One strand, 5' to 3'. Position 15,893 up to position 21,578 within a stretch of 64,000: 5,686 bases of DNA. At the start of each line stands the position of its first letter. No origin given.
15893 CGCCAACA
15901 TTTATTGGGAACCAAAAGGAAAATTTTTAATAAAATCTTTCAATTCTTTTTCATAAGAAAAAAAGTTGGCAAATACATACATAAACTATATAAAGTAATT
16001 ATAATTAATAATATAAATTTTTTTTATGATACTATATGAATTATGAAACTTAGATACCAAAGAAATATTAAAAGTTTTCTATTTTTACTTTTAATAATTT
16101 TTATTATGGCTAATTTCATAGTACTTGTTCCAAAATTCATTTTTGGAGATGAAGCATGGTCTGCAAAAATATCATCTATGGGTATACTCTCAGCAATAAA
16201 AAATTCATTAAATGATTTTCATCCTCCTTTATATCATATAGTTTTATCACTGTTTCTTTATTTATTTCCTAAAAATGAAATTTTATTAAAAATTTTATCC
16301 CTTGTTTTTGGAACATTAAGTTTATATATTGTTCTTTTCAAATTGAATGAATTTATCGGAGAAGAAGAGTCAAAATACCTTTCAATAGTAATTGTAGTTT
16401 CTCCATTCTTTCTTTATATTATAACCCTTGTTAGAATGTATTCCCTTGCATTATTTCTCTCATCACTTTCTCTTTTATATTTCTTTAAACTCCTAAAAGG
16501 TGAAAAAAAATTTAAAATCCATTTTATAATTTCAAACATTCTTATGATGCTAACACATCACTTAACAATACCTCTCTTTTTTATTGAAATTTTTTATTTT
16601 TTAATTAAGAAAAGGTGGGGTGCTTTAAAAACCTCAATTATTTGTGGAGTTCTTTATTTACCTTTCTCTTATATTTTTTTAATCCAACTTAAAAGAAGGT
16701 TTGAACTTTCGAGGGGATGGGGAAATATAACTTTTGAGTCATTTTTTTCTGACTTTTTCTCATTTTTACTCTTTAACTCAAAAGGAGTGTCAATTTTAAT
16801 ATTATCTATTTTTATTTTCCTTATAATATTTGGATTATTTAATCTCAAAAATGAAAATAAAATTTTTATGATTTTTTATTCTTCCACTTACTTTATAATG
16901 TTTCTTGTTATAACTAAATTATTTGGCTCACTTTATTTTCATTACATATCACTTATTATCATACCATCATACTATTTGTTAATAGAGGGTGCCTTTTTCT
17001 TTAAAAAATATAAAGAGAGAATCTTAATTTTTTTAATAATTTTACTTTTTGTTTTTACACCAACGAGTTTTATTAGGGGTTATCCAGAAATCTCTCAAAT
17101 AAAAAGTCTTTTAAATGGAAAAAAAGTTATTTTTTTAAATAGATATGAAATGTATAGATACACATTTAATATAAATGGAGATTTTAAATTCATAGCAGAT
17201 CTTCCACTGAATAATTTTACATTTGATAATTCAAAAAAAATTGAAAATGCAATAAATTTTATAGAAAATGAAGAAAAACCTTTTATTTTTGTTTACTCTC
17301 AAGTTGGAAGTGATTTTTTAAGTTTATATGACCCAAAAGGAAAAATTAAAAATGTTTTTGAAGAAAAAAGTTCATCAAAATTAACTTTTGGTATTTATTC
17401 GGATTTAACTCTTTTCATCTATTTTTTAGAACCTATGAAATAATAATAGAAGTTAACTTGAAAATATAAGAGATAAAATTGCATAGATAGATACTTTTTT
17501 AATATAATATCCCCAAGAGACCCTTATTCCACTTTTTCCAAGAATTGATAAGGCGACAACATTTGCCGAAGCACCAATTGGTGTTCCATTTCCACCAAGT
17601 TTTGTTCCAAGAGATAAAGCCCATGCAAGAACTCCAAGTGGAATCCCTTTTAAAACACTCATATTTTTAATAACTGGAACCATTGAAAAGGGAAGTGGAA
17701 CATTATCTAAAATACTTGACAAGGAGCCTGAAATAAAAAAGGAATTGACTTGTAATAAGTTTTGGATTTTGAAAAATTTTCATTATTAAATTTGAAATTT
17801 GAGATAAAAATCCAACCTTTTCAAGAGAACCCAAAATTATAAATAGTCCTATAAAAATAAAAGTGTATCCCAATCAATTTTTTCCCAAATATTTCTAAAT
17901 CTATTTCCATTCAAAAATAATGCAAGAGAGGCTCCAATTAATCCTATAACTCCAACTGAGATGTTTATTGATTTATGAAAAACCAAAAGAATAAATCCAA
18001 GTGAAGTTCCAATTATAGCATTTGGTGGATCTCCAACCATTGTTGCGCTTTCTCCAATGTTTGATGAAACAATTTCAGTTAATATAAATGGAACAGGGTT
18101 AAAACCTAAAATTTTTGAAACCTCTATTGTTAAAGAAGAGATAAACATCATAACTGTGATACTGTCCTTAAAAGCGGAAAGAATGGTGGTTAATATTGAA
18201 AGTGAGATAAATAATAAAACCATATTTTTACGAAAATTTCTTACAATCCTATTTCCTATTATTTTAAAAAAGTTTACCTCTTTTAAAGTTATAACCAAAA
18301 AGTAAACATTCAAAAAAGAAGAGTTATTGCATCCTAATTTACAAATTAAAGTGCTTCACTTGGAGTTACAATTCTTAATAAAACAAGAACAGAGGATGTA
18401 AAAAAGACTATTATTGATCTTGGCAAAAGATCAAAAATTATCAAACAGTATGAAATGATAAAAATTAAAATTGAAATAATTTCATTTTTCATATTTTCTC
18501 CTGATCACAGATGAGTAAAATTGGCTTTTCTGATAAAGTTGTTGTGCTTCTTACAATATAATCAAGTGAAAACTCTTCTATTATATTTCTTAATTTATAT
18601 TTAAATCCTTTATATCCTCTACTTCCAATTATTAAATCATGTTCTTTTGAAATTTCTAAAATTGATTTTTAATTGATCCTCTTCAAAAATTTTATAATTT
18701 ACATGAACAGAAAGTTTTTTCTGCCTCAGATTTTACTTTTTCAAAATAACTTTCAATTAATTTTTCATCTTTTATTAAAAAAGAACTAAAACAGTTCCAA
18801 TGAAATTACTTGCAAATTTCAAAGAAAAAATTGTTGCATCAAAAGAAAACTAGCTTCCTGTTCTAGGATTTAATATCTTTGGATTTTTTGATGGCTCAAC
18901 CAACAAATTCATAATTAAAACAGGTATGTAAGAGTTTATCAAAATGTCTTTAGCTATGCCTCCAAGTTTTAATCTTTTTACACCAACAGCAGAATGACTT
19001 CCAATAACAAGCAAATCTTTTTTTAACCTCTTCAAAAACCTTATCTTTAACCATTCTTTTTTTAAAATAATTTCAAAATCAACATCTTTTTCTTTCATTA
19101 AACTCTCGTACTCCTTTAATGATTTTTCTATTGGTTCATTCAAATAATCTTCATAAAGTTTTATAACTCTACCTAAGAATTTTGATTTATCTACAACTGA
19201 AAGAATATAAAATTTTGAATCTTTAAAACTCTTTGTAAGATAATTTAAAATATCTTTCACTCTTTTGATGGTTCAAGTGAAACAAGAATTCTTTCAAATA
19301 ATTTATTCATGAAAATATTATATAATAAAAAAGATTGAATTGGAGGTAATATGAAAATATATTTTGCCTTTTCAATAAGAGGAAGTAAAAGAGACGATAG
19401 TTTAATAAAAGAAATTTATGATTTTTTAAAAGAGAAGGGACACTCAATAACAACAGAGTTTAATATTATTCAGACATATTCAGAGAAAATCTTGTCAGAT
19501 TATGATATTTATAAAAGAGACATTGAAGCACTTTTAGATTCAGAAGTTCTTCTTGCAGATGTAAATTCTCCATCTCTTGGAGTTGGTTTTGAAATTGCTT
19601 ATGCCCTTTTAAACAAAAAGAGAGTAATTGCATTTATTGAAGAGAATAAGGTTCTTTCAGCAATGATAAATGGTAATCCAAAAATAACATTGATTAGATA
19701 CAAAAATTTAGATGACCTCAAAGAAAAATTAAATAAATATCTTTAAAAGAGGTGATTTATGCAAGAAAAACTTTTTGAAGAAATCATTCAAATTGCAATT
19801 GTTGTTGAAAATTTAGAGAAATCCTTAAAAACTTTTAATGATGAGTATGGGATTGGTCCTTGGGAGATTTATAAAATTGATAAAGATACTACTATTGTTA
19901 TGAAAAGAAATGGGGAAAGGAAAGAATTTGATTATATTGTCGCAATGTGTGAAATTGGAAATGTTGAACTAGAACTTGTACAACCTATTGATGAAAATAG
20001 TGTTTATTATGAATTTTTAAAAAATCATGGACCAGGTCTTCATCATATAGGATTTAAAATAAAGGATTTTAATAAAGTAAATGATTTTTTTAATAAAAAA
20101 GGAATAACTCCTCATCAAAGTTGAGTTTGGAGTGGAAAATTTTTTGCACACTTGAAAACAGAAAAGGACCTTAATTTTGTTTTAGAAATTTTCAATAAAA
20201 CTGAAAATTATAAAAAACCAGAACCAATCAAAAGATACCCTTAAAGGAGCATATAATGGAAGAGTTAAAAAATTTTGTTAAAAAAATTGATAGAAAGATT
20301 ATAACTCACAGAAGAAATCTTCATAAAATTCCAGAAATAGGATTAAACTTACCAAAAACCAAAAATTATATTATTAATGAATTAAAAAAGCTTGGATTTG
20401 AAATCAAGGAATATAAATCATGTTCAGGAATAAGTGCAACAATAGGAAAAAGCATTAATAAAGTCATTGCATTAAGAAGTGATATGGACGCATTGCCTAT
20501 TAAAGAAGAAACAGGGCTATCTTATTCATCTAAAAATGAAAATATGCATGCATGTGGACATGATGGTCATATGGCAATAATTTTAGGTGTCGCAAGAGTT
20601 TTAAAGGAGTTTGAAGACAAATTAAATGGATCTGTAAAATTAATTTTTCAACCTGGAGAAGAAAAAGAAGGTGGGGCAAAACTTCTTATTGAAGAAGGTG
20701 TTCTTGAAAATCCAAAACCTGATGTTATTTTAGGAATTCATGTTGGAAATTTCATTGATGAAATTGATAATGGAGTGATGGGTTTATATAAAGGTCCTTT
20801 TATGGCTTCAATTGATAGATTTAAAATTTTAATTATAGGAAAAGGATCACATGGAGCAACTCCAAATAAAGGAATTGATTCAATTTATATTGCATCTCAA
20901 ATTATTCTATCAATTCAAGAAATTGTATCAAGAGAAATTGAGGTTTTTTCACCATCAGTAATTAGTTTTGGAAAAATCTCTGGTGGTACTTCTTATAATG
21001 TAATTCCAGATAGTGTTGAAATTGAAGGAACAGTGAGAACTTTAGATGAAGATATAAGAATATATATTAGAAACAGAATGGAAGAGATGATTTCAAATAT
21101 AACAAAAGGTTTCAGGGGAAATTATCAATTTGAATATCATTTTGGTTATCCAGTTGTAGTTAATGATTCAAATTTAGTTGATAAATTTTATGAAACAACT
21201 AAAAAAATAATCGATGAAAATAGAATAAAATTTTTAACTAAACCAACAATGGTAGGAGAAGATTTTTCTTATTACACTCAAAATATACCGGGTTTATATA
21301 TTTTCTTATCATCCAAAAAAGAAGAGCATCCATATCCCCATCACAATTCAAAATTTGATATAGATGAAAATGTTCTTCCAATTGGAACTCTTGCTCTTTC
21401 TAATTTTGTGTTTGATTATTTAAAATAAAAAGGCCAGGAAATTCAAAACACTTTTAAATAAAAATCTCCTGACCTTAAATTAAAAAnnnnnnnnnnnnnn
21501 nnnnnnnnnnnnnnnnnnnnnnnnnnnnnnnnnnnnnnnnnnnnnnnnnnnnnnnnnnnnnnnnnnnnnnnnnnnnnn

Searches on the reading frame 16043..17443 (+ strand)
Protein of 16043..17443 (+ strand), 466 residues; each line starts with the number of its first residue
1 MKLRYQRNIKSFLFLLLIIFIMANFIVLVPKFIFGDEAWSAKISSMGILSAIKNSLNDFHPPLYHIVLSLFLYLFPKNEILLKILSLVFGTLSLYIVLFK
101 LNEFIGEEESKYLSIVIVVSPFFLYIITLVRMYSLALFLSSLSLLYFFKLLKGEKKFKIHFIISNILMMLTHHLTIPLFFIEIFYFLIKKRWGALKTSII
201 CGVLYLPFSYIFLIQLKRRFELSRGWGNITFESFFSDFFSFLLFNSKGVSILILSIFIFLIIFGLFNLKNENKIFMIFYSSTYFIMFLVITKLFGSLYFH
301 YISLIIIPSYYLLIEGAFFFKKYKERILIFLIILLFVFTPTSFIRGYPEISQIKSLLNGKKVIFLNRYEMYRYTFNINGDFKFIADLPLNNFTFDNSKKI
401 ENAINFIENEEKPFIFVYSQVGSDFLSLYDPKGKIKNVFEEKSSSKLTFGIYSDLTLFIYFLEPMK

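Call 66: search_protein_families(library=pfam, proteins=[window:16043-17443:+], max_evalue=0.0001)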
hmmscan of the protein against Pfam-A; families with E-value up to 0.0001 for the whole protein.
window:16043-17443:+ (466 aa): 1 family
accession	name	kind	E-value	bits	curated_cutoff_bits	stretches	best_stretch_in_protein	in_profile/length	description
PF13231.12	PMT_2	-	1e-05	26.2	26.1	1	60-204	2-147/160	Dolichyl-phosphate-mannose-protein mannosyltransferase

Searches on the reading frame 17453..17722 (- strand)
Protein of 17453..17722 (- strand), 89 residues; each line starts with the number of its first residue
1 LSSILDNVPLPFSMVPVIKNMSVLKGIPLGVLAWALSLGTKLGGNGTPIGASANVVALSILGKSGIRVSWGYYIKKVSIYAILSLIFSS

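Call 108: search_protein_families(library=pfam, proteins=[window:17453-17722:-], max_evalue=0.001)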
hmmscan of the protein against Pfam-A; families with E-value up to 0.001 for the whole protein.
window:17453-17722:- (89 aa): 2 families
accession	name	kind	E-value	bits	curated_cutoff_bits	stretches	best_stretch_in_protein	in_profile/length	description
PF02040.21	ArsB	-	2.6e-07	30.8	22.2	1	2-86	330-413/423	Arsenical pump membrane protein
PF03600.22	CitMHS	-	2.3e-05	24.1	31.9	1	1-73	90-158/336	Citrate transporter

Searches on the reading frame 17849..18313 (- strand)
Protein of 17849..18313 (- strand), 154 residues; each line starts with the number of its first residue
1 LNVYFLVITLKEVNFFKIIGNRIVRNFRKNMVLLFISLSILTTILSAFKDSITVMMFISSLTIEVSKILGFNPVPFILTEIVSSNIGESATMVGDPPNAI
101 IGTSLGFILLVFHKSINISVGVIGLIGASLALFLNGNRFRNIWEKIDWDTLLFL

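Call 66: search_protein_families(library=pfam, proteins=[window:17849-18313:-], max_evalue=0.0001)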
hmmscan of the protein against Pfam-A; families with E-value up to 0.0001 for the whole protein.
window:17849-18313:- (154 aa): 1 family
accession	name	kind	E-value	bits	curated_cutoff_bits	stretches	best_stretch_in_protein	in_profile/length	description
PF03600.22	CitMHS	-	1.2e-23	84.2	31.9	1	5-154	50-254/336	Citrate transporter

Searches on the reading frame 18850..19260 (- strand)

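Call 108: search_protein_families(library=pfam, proteins=[window:18850-19260:-], max_evalue=0.001)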
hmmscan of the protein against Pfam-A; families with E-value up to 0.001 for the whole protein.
window:18850-19260:- (136 aa): 1 family
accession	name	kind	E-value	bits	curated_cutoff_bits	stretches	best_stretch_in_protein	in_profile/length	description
PF00582.32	Usp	-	3.6e-05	24.8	24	1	14-116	30-139/141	Universal stress protein family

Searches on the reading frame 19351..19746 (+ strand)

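Call 108: search_protein_families(library=pfam, proteins=[window:19351-19746:+], max_evalue=0.001)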
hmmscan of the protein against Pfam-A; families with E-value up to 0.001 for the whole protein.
window:19351-19746:+ (131 aa): 1 family
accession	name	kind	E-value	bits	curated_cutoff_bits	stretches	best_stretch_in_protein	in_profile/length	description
PF05014.21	Nuc_deoxyrib_tr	-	2e-09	38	28.8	1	3-105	1-106/117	Nucleoside 2-deoxyribosyltransferase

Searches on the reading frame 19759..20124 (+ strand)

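Call 108: search_protein_families(library=pfam, proteins=[window:19759-20124:+], max_evalue=0.001)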
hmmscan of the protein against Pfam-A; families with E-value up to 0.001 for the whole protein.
window:19759-20124:+ (121 aa): 1 family
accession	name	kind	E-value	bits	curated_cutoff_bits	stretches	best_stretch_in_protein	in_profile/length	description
PF13669.12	Glyoxalase_4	-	1.4e-16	61.1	27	1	11-118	2-93/109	Glyoxalase/Bleomycin resistance protein/Dioxygenase superfamily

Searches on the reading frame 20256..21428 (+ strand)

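Call 66: search_protein_families(library=pfam, proteins=[window:20256-21428:+], max_evalue=0.0001)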
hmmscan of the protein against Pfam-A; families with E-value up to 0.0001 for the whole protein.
window:20256-21428:+ (390 aa): 2 families
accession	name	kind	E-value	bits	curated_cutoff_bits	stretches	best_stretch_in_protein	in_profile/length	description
PF01546.33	Peptidase_M20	-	1e-42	146.9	24.6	1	72-385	1-204/206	Peptidase family M20/M25/M40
PF07687.19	M20_dimer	-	3.1e-15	56.5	21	1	188-283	8-103/107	Peptidase dimerisation domain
